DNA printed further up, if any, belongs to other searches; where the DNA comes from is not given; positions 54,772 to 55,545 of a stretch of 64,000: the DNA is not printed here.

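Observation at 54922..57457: Candidate O2-independent quinone/lipid modification module: UbiE-like methyltransferase, Fe-S U32 (UbiU/V-like) protein and Coq10-like SRPBCC, coupled to mdh and fabF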

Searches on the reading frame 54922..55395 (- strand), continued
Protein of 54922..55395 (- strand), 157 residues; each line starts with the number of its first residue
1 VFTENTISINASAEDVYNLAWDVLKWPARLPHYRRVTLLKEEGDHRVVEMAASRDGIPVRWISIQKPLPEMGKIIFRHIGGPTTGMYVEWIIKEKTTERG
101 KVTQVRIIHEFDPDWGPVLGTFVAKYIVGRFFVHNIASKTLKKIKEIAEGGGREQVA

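Call 57: find_encoding_contigs(protein=P0313, flank=6000, max_places=1)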
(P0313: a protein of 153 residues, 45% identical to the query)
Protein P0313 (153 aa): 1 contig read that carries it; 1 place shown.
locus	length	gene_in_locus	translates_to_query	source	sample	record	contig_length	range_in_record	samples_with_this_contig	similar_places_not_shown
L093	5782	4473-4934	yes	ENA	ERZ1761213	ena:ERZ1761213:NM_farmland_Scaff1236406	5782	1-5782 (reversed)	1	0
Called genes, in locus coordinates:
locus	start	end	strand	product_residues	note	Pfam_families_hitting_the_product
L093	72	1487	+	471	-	PF22039:HUTI_composite_bact (weak), PF01979:Amidohydro_1, PF07969:Amidohydro_3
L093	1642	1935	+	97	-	PF07045:DUF1330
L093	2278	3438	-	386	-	PF00890:FAD_binding_2 (weak), PF01266:DAO, PF03486:HI0933_like (faint), PF07992:Pyr_redox_2 (faint), PF13450:NAD_binding_8 (weak)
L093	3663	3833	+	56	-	-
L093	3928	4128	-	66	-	-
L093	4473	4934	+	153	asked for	PF10604:Polyketide_cyc2, PF03364:Polyketide_cyc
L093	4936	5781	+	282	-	?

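Call 58: search_protein_families(library=ncbifam, proteins=[L092:2018-3181:+, L089:6740-7936:+, L092:1384-2025:+, L089:9797-10270:-, L092:3644-4861:+], max_evalue=0.00001)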
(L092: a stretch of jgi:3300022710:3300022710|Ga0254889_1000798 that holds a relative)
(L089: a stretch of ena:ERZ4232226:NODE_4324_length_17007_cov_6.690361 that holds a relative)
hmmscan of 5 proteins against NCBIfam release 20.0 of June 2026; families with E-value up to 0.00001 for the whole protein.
L092:2018-3181:+ (387 aa): 57 families (the best 25 are shown)
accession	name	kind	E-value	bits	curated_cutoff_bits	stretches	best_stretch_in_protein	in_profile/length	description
TIGR02032.1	GG-red-SF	subfamily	5.9e-38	131.2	158.8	1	3-300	2-294/297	geranylgeranyl reductase family protein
NF049967.1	QhpG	equivalog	5.9e-24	84.7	240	1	4-309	1-292/423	flavin-dependent monooxygenase QhpG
TIGR01988.1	Ubi-OHases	subfamily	2.6e-22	79.2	224.65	1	3-355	1-365/387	ubiquinone biosynthesis hydroxylase, UbiH/UbiF/VisC/COQ6 family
TIGR02023.1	BchP-ChlP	subfamily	3e-22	79.2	343.3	1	3-318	2-315/388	geranylgeranyl diphosphate reductase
NF005313.0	PRK06847.1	subfamily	2.2e-18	66.4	372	1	3-306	6-319/375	hypothetical protein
NF041080.1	DGGGPL_reductase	equivalog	2.2e-18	66.4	580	1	3-115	3-115/447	digeranylgeranylglycerophospholipid reductase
NF045655.1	MkRedMenJ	equivalog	8.4e-17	61.2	700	1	2-160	5-165/406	menaquinone reductase MenJ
NF006593.0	PRK09126.1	equivalog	8.8e-17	61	420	2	196-329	210-343/393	5-demethoxyubiquinol-8 5-hydroxylase UbiM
TIGR02028.1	ChlP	equivalog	1e-15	57.4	505.3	1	3-319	2-320/398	geranylgeranyl reductase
NF006461.0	PRK08850.1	equivalog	1.9e-15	56.4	633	1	2-307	5-320/405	FAD-dependent 2-octaprenylphenol hydroxylase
NF033113.0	halo_ClmS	equivalog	1.1e-14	53.9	900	1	3-301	4-319/570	chloramphenicol-biosynthetic FADH2-dependent halogenase CmlS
NF004829.0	PRK06183.1-3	subfamily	4.5e-14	52.1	390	1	1-159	8-179/520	bifunctional 3-(3-hydroxy-phenyl)propionate/3-hydroxycinnamic acid hydroxylase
NF004780.0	PRK06126.1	subfamily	8.1e-14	50.8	445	0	90-310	122-345/552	hypothetical protein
NF004832.0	PRK06184.1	subfamily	1.4e-13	50.4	476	1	1-160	6-176/506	hypothetical protein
NF038174.1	maturase_GoxB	equivalog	1.8e-13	50.3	400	1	3-160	2-160/358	glycine oxidase maturase GoxB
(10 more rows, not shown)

L089:6740-7936:+ (398 aa): 45 families (the best 25 are shown)
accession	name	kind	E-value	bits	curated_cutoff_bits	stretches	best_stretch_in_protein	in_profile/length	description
TIGR02032.1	GG-red-SF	subfamily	8.4e-47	160.3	158.8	1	4-311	2-297/297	geranylgeranyl reductase family protein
NF049967.1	QhpG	equivalog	1.5e-29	103.1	240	1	5-322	1-297/423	flavin-dependent monooxygenase QhpG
NF045655.1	MkRedMenJ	equivalog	4.2e-24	85.2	700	1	3-326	5-325/406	menaquinone reductase MenJ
TIGR02023.1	BchP-ChlP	subfamily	2.2e-23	82.9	343.3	2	4-172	2-163/388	geranylgeranyl diphosphate reductase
NF004829.0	PRK06183.1-3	subfamily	2.8e-20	72.6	390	1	4-172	10-183/520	bifunctional 3-(3-hydroxy-phenyl)propionate/3-hydroxycinnamic acid hydroxylase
NF033113.0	halo_ClmS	equivalog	9.2e-20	70.6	900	1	4-315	4-324/570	chloramphenicol-biosynthetic FADH2-dependent halogenase CmlS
TIGR01988.1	Ubi-OHases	subfamily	2.9e-18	65.9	224.65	1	4-334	1-335/387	ubiquinone biosynthesis hydroxylase, UbiH/UbiF/VisC/COQ6 family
NF004834.1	PRK06185.1-3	subfamily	3.1e-18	65.8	500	1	4-174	9-180/420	FAD-dependent oxidoreductase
NF004833.1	PRK06185.1-1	subfamily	4.2e-18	65.3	488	1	5-319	5-323/403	FAD-dependent oxidoreductase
NF041160.1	DGGPL_Thplmales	equivalog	1.1e-17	64.1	780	1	4-316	5-315/396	digeranylgeranylglycerophospholipid reductase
NF041080.1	DGGGPL_reductase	equivalog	3.8e-15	55.7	580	1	4-171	3-164/447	digeranylgeranylglycerophospholipid reductase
NF004835.0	PRK06185.1-4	equivalog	5.8e-15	55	601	1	4-171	12-180/411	FAD-dependent oxidoreductase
NF004780.0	PRK06126.1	subfamily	1.4e-13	50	445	1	92-173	116-198/552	hypothetical protein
NF005788.0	PRK07608.1-3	equivalog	2.5e-13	49.6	478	1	4-189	4-191/388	UbiH/UbiF family hydroxylase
NF005313.0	PRK06847.1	subfamily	7.4e-13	48.2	372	1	4-227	6-226/375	hypothetical protein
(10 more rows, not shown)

L092:1384-2025:+ (213 aa): 27 families (the best 25 are shown)
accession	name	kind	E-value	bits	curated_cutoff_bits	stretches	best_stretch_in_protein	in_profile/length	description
NF004851.0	PRK06202.1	equivalog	7.8e-46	156.4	243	1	1-210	17-227/237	hypothetical protein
TIGR01934.1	MenG_MenH_UbiE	subfamily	1.3e-15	57.3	158.35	1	39-137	39-133/223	ubiquinone/menaquinone biosynthesis methyltransferase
NF001244.0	PRK00216.1-5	equivalog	3.6e-14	52.6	216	1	41-136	50-144/236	bifunctional demethylmenaquinone methyltransferase/2-methoxy-6-polyprenyl-1,4-benzoquinol methylase UbiE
TIGR02072.1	BioC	equivalog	7.3e-13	48.9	184.95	1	38-136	33-123/244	malonyl-ACP O-methyltransferase BioC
NF045667.1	MTase_DVU1556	equivalog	1.9e-12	47.1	155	1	40-136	23-110/213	DVU_1556 family methyltransferase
NF007610.0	PRK10258.1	equivalog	2.4e-12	46.7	342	1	39-157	42-153/251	malonyl-ACP O-methyltransferase BioC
NF043040.1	corrin_prot_MT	hypoth_equivalog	3.6e-12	46.2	180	1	39-136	41-138/216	corrinoid protein-associated methyltransferase CpaM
NF001242.0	PRK00216.1-3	equivalog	1.5e-11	44.2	351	1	39-136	70-166/258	bifunctional demethylmenaquinone methyltransferase/2-methoxy-6-polyprenyl-1,4-benzoquinol methylase UbiE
NF001240.0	PRK00216.1-1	equivalog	5.7e-11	41.9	378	1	41-139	65-165/251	bifunctional demethylmenaquinone methyltransferase/2-methoxy-6-polyprenyl-1,4-benzoquinol methylase UbiE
NF001243.0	PRK00216.1-4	equivalog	5.9e-11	42.2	235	1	41-138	49-144/237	demethylmenaquinone methyltransferase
NF045823.1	PthPhpthDimycoMt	equivalog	7.9e-11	41.6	300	1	37-137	64-158/256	phthiotriol/phenolphthiotriol dimycocerosates methyltransferase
TIGR02752.1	MenG_heptapren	equivalog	1.6e-10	40.9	419.85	1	40-137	46-141/231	demethylmenaquinone methyltransferase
NF045825.1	FAmtase_mtf2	equivalog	3e-10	39.7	400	1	15-137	34-150/248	fatty-acid O-methyltransferase Mtf2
NF047649.1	MTase_UXPK_star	exception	7.8e-10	38.2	460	1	41-136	79-172/283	methyltransferase/UXPK-star double selenoprotein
NF004452.0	PRK05785.1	equivalog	2.8e-09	36.8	207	1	39-139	51-139/228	hypothetical protein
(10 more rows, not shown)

L089:9797-10270:- (157 aa): 20 families
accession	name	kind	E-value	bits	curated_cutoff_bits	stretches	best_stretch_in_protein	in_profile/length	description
NF045667.1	MTase_DVU1556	equivalog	7.4e-16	58.2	155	1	2-137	48-165/213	DVU_1556 family methyltransferase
TIGR01934.1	MenG_MenH_UbiE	subfamily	1.8e-15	56.8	158.35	1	2-89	65-151/223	ubiquinone/menaquinone biosynthesis methyltransferase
NF001244.0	PRK00216.1-5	equivalog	5.2e-14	52.1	216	1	2-93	76-167/236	bifunctional demethylmenaquinone methyltransferase/2-methoxy-6-polyprenyl-1,4-benzoquinol methylase UbiE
NF047649.1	MTase_UXPK_star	exception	1.3e-13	50.6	460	1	2-80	105-182/283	methyltransferase/UXPK-star double selenoprotein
NF043040.1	corrin_prot_MT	hypoth_equivalog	3.5e-13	49.5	180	1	2-143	66-207/216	corrinoid protein-associated methyltransferase CpaM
NF041537.1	ArsM_AhpD_UU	exception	8.1e-13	47.9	510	1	2-80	104-181/345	arsenite methyltransferase/AhpD domain selenoprotein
NF008823.0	PRK11873.1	subfamily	2.4e-12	46.9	263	1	2-138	105-229/272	arsenite methyltransferase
NF001242.0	PRK00216.1-3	equivalog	5.1e-11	42.4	351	1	4-81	100-177/258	bifunctional demethylmenaquinone methyltransferase/2-methoxy-6-polyprenyl-1,4-benzoquinol methylase UbiE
NF001241.0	PRK00216.1-2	equivalog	6.5e-11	42.3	327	1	2-91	76-159/231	demethylmenaquinone methyltransferase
NF052510.1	methyltran_MpqE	exception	6.6e-11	42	335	1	2-91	74-163/234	methyl-plastoquinone biosynthesis methyltransferase MpqE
NF041536.1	ArsM_DUF2284_UU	exception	3.3e-10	38.9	575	1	2-80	104-181/459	arsenite methyltransferase/DUF2284 domain selenoprotein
NF001240.0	PRK00216.1-1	equivalog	2.3e-09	36.7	378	1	2-82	91-171/251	bifunctional demethylmenaquinone methyltransferase/2-methoxy-6-polyprenyl-1,4-benzoquinol methylase UbiE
NF040539.1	AST_met_ArsM_2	exception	3.9e-08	33.5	240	1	3-87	85-171/262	putative arsinothricin biosynthesis methyltransferase ArsM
NF001243.0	PRK00216.1-4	equivalog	4.8e-08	32.6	235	1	2-82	75-154/237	demethylmenaquinone methyltransferase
TIGR02752.1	MenG_heptapren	equivalog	1.3e-07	31.4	419.85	1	2-83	73-153/231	demethylmenaquinone methyltransferase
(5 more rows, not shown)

L092:3644-4861:+ (405 aa): 21 families
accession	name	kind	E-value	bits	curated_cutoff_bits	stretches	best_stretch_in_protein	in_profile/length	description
TIGR03150.1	fabF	equivalog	3.6e-130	434.3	493.75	1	2-402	5-407/407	beta-ketoacyl-ACP synthase II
NF005589.0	PRK07314.1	subfamily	1.1e-124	416.3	387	1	2-404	8-412/413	beta-ketoacyl-ACP synthase II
NF004970.0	PRK06333.1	subfamily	1.1e-100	337.5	525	1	2-402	8-420/424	beta-ketoacyl-ACP synthase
NF006274.0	PRK08439.1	equivalog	4e-100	335.5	621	1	2-403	6-405/406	beta-ketoacyl-ACP synthase II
NF006434.0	PRK08722.1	equivalog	2.5e-93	313.2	759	1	2-403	8-413/414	beta-ketoacyl-ACP synthase II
NF005076.0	PRK06501.1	equivalog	7.8e-77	258.9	629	1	2-402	15-421/425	beta-ketoacyl-ACP synthase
NF006587.0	PRK09116.1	equivalog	6.8e-76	255.6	470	1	2-404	6-407/408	beta-ketoacyl-ACP synthase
NF005916.1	PRK07910.1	equivalog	4.4e-72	243.3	560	1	2-401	16-415/418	KasA/KasB family beta-ketoacyl-ACP synthase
NF005935.0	PRK07967.1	equivalog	1.1e-68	231.9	630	1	2-403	6-403/406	beta-ketoacyl-ACP synthase I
NF005490.0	PRK07103.1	equivalog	3.4e-67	227.3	445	1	1-403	7-412/414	polyketide beta-ketoacyl:acyl carrier protein synthase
NF004618.0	PRK05952.1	equivalog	1.9e-64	218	455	1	1-403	5-382/384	beta-ketoacyl-ACP synthase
NF058662.1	cispenta_AmcF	equivalog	5.1e-60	203.4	325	1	139-402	111-368/369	cispentacin biosynthesis acyltransferase subunit AmcF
NF006618.0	PRK09185.1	subfamily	4.1e-59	200.6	407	1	2-403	7-392/394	beta-ketoacyl-ACP synthase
NF045894.1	PKS_plus_SDR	equivalog_domain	1e-36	126.1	1740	1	90-364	113-378/1515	type I polyketide synthase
NF040607.1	mycolic_Pks13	equivalog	1.8e-34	118.5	2100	1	58-404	178-526/1680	polyketide synthase Pks13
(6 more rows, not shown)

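Call 78: find_related_loci(query=A3, collection=metagenome_contigs, flank=8000)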
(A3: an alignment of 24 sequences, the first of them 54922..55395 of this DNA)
Query A3 (157 aa) in metagenome_contigs; peptide patterns used: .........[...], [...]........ (x = any residue, [..] = any of these).
600 stretches matched a pattern (row limit reached: there are more); 456 encode a relative of the query (tblastn E <= 1e-3); the best 80 are kept; 80 distinct loci.
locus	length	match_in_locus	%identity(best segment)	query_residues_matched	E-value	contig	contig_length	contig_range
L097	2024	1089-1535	86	1-149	6e-90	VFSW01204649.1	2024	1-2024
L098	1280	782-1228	61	1-150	7e-61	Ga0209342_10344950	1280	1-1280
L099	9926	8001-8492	48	1-155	5e-44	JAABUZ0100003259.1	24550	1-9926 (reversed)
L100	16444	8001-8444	46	1-151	1e-40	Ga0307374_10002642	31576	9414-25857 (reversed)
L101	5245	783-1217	51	3-149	6e-40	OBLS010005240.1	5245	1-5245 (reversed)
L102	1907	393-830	50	1-150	4e-40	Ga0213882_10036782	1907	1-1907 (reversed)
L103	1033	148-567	47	1-145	1e-38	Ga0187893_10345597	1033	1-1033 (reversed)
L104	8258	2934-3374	45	1-152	9e-37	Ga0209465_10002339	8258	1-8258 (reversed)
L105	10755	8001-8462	46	1-157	2e-36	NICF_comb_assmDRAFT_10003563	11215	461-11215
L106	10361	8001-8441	44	1-152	3e-36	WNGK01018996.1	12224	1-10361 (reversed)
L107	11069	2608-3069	46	1-157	4e-36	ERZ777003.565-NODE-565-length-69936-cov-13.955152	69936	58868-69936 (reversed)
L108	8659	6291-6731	44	1-152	3e-36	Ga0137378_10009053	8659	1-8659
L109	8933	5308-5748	44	1-152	3e-36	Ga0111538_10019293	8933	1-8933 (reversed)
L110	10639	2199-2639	44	1-152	3e-36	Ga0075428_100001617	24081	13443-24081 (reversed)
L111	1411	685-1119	47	1-150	7e-37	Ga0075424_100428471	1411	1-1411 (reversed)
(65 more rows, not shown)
